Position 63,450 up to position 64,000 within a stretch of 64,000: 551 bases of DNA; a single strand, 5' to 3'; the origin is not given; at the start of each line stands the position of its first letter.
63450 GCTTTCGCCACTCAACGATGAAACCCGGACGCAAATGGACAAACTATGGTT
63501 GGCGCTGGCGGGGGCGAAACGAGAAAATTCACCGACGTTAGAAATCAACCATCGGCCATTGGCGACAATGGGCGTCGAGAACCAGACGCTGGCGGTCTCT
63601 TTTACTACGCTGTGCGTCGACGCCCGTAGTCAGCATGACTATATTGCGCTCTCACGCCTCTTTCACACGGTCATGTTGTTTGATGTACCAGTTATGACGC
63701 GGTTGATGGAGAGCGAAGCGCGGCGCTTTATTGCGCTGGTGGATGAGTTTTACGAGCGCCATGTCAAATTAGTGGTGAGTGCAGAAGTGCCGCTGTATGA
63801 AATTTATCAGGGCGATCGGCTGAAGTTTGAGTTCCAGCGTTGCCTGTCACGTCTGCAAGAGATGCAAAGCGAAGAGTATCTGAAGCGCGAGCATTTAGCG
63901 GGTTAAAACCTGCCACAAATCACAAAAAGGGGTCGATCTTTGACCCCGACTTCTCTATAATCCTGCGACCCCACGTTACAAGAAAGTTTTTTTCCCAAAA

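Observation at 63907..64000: Hairpin and TATAAT element downstream of zapE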

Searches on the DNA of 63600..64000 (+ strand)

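Call 3: search_dna_similar(query=window:63600-64000:+, collection=ecoli_genomes, mode=near, max_rows=12)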
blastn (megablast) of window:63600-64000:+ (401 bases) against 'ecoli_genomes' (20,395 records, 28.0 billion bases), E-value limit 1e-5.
Records with a match: 5425; places in all: 5427; records where one place covers at least 80% of the query: 5424.
Genomes with a match: 5425 of 5426; with a place that covers at least 80% of the query: 5424. Places per genome that has any: lowest 1, median 1, highest 2. On chromosomes: 5426 places; on plasmids: 1.
Best place of each record, by identity: >=99% 597; 95-99% 4826; 90-95% 2.
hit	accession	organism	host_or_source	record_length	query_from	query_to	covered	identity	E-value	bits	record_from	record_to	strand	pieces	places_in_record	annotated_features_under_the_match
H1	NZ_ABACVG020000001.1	Escherichia coli strain 2020CK-00188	Homo sapiens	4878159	1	401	100%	100.0%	0e+0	741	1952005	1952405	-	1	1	zapE: cell division protein ZapE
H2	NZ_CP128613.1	Escherichia coli strain WL297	Homo sapiens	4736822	1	401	100%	100.0%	0e+0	741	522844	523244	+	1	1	zapE: cell division protein ZapE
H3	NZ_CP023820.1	Escherichia coli strain 7/2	Homo sapiens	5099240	1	401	100%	99.8%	0e+0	736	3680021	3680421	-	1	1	zapE: cell division protein ZapE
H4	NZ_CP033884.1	Escherichia coli strain 50579417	Homo sapiens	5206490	1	401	100%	99.8%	0e+0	736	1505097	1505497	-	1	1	zapE: cell division protein ZapE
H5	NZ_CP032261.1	Escherichia coli strain AR_0067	missing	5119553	1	401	100%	99.8%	0e+0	736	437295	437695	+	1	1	zapE: cell division protein ZapE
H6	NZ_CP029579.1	Escherichia coli strain DA33137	Homo sapiens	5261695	1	401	100%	99.8%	0e+0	736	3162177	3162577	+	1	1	zapE: cell division protein ZapE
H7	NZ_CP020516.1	Escherichia coli strain 222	Homo sapiens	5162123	1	401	100%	99.8%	0e+0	736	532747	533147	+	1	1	zapE: cell division protein ZapE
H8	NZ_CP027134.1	Escherichia coli strain AR_0372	missing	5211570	1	401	100%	99.8%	0e+0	736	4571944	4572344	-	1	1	zapE: cell division protein ZapE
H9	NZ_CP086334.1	Escherichia coli strain EBJ003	Homo sapiens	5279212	1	401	100%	99.8%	0e+0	736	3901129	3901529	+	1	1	zapE: cell division protein ZapE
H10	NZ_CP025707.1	Escherichia coli strain YDC107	Homo sapiens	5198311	1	401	100%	99.8%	0e+0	736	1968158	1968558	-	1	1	zapE: cell division protein ZapE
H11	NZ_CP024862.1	Escherichia coli strain AR_0015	missing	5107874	1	401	100%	99.8%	0e+0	736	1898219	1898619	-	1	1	zapE: cell division protein ZapE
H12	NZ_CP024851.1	Escherichia coli strain AR_0006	missing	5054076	1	401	100%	99.8%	0e+0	736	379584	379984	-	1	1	zapE: cell division protein ZapE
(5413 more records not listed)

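Call 6: get_annotated_region(hit=H2, flank=2500)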
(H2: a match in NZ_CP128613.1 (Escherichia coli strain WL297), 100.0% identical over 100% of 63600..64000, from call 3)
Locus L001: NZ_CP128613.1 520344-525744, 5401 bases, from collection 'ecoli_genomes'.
description: Escherichia coli strain WL297 chromosome, complete genome
organism: Escherichia coli strain WL297 (NCBI taxid 562)
replicon: chromosome; assembly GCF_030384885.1
host: Homo sapiens; source: missing; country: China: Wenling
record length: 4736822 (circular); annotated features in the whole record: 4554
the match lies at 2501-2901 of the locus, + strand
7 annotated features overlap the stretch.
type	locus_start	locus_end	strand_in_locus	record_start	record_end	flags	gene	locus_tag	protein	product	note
CDS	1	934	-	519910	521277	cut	degQ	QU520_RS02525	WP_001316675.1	serine endoprotease DegQ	-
CDS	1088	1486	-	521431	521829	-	zapG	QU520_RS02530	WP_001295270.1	Z-ring associated protein ZapG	-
CDS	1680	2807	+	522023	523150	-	zapE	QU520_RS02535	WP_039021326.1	cell division protein ZapE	-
CDS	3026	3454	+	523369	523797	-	rplM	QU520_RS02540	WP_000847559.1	50S ribosomal protein L13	-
CDS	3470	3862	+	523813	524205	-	rpsI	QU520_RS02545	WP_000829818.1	30S ribosomal protein S9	-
CDS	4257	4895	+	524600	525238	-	sspA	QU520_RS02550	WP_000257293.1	stringent starvation protein SspA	-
CDS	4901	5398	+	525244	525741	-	sspB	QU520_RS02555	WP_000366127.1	ClpXP protease specificity-enhancing factor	-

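Call 15: search_rna_families(source=L001, start=2600, end=3500, threshold=evalue, max_evalue=1, show_alignments=2)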
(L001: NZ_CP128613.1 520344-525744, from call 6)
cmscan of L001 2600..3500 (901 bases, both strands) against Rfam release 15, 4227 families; matches with E-value up to 1: 0.
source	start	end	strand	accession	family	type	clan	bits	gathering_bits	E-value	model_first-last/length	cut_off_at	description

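Call 43: search_dna_similar(query=window:63907-64000:+, collection=ecoli_genomes, mode=near, max_rows=12, rows=spread)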
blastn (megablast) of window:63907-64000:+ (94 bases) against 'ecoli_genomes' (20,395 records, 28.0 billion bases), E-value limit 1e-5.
Records with a match: 5425; places in all: 5426; records where one place covers at least 80% of the query: 5422.
Genomes with a match: 5425 of 5426; with a place that covers at least 80% of the query: 5422. Places per genome that has any: lowest 1, median 1, highest 2. On chromosomes: 5425 places; on plasmids: 1.
Best place of each record, by identity: >=99% 1842; 95-99% 3583.
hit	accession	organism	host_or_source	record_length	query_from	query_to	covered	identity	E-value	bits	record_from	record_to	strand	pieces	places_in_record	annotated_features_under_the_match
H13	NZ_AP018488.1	Escherichia coli O157:H7 strain PV15-279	Homo sapiens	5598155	1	94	100%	100.0%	5e-41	174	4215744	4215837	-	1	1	none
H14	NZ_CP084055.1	Escherichia coli strain X14-3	Procambarus clarkii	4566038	1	94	100%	100.0%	5e-41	174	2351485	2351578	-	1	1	none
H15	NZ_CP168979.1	Escherichia coli strain UTME-1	beef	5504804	1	94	100%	100.0%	5e-41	174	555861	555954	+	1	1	none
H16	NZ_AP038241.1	Escherichia coli strain HCM-26C-1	Gallus gallus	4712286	1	94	100%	100.0%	5e-41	174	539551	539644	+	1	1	none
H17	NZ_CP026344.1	Escherichia coli strain 8FA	not applicable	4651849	1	94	100%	98.9%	2e-39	169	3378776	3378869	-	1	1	none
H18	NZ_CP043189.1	Escherichia coli O16:H48 strain PG20180175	mouse gut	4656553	1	94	100%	98.9%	2e-39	169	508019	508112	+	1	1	none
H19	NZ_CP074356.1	Escherichia coli strain XJ6.1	bovine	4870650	1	94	100%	98.9%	2e-39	169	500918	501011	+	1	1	none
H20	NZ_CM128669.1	Escherichia coli strain EC98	pharyngeal swab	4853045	1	94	100%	98.9%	2e-39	169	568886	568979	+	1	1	none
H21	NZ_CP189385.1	Escherichia coli strain AR89.2B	dog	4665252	1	94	100%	98.9%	2e-39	169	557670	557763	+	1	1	none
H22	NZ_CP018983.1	Escherichia coli strain Ecol_867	Homo sapiens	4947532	1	94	100%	97.9%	1e-37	163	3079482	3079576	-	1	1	none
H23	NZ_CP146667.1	Escherichia coli strain MS 16-3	Homo sapiens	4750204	1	94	100%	97.9%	1e-37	163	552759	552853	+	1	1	none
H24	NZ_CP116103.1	Escherichia coli strain DETEC-P836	ICU patient rectal swab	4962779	1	67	71%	100.0%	5e-26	124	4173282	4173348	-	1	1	none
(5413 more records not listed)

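Call 47: get_annotated_region(hit=H22, flank=30)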
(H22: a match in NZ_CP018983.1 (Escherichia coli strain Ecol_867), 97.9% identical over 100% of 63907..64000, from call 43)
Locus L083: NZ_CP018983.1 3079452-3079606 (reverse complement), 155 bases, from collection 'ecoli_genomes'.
description: Escherichia coli strain Ecol_867 chromosome, complete genome
organism: Escherichia coli strain Ecol_867 (NCBI taxid 562)
replicon: chromosome; assembly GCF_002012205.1
host: Homo sapiens; source: not applicable; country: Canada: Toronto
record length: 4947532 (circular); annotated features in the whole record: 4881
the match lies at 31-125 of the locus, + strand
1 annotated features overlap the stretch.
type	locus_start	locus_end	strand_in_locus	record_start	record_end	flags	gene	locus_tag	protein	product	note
CDS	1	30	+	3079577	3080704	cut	zapE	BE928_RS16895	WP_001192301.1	cell division protein ZapE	-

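Call 61: get_annotated_region(hit=H24, flank=2500)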
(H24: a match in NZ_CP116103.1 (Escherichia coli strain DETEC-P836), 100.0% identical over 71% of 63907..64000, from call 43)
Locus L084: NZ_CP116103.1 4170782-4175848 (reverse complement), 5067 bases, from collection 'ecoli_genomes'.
description: Escherichia coli strain DETEC-P836 chromosome, complete genome
organism: Escherichia coli strain DETEC-P836 (NCBI taxid 562)
replicon: chromosome; assembly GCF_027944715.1
host: -; source: ICU patient rectal swab; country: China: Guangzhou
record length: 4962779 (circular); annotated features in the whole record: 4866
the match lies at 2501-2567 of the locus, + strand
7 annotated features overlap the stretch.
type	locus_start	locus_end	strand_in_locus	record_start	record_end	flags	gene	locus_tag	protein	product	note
CDS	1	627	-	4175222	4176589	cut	degQ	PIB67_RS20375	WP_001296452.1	serine endoprotease DegQ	-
CDS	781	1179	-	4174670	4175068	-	zapG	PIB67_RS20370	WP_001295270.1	Z-ring associated protein ZapG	-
CDS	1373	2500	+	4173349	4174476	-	zapE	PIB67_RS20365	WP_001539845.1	cell division protein ZapE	-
CDS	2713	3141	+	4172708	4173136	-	rplM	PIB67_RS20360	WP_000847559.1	50S ribosomal protein L13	-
CDS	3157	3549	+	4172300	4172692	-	rpsI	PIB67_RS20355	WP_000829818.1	30S ribosomal protein S9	-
CDS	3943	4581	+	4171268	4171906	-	sspA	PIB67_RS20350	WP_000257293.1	stringent starvation protein SspA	-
CDS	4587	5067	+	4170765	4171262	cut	sspB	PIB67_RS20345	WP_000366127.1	ClpXP protease specificity-enhancing factor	-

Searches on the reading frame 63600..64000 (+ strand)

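Call 16: find_related_loci(query=L001:3026-3451:+, collection=genome_contigs, flank=1600)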
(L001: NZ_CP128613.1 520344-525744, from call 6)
Query L001:3026-3451:+ (142 aa) in genome_contigs; peptide patterns used: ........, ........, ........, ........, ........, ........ (x = any residue, [..] = any of these).
600 stretches matched a pattern (row limit reached: there are more); 600 encode a relative of the query (tblastn E <= 1e-3); the best 80 are kept; 80 distinct loci.
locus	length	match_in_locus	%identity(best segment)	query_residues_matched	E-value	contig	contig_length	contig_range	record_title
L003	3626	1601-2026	100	1-142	1e-94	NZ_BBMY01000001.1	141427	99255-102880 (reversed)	Escherichia albertii NBRC 107761 = DSM 17582 strain NBRC 107761, whole genome shotgun sequence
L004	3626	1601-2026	100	1-142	1e-94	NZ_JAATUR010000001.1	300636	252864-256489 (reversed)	Escherichia coli strain SCPM-O-B-8794 1length=300636, whole genome shotgun sequence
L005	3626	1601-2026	99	1-142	5e-94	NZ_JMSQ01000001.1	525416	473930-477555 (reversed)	Siccibacter colletis strain 1383 contig001, whole genome shotgun sequence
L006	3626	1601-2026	99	1-142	5e-94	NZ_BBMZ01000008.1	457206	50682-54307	Pseudescherichia vulneris NBRC 102420, whole genome shotgun sequence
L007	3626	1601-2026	99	1-142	5e-94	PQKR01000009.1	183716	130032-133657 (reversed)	Escherichia sp. ESNIH1 NODE_9, whole genome shotgun sequence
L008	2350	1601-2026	98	1-142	2e-94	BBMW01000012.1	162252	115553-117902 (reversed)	Citrobacter werkmanii NBRC 105721 DNA, contig: CIWKM12, whole genome shotgun sequence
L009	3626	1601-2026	98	1-142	3e-93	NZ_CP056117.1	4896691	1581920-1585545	Enterobacter cloacae strain DSM 26481 chromosome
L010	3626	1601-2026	98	1-142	5e-93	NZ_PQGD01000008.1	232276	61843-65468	Superficieibacter electus strain BP-1 NODE_8_length_232276_cov_39.5477, whole genome shotgun sequence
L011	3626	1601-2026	98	1-142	5e-93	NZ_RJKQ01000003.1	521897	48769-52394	Enterobacter sp. BIGb0383 Ga0304806_103, whole genome shotgun sequence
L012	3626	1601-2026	98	1-142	7e-93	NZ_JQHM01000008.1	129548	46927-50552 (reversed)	Pectobacterium betavasculorum strain NCPPB 2795 ID_15, whole genome shotgun sequence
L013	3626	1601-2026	98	1-142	2e-92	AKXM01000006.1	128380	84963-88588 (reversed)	Enterobacter sp. Ag1 Contig6, whole genome shotgun sequence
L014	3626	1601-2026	97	1-142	2e-92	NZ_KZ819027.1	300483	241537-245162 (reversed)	Brenneria roseae subsp. roseae strain LMG 27714 scaffold6, whole genome shotgun sequence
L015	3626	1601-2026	96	1-142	1e-92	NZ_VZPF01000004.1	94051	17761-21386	Pantoea stewartii subsp. stewartii strain CCUG 26359 contig_0000004, whole genome shotgun sequence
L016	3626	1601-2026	96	1-142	1e-92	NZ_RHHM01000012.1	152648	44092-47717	Erwinia psidii strain IBSBF 435 scaffold_12, whole genome shotgun sequence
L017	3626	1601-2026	96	1-142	3e-92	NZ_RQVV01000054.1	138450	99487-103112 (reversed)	Erwinia endophytica strain A41C3 Seq55, whole genome shotgun sequence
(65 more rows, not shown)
